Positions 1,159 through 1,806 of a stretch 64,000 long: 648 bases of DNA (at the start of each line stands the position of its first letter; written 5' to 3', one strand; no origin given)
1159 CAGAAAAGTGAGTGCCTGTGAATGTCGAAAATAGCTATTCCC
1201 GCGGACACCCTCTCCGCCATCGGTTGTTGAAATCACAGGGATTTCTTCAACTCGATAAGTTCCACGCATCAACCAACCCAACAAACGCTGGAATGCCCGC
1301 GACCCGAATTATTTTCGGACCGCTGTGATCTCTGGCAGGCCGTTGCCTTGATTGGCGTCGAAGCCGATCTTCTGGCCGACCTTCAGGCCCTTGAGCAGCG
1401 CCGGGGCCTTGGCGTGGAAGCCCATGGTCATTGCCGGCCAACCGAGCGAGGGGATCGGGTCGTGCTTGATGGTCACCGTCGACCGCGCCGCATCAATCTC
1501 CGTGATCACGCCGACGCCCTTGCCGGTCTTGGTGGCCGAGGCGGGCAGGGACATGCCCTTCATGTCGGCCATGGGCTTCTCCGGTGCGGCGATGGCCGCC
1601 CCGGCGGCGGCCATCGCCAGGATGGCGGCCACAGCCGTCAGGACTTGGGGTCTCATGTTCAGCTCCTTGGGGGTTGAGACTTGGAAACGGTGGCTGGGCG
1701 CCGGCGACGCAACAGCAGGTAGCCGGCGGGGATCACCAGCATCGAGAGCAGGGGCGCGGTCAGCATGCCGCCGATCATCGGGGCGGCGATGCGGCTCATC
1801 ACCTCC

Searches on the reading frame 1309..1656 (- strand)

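Call 40: search_protein_families(library=pfam, proteins=[window:1309-1656:-], max_evalue=0.01)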
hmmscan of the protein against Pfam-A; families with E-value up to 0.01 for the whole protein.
window:1309-1656:- (115 aa): 1 family
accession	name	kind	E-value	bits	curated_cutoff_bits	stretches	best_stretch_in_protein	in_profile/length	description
PF11604.15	CusF_Ec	-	6.8e-26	90.4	27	1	46-115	3-72/72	Copper binding periplasmic protein CusF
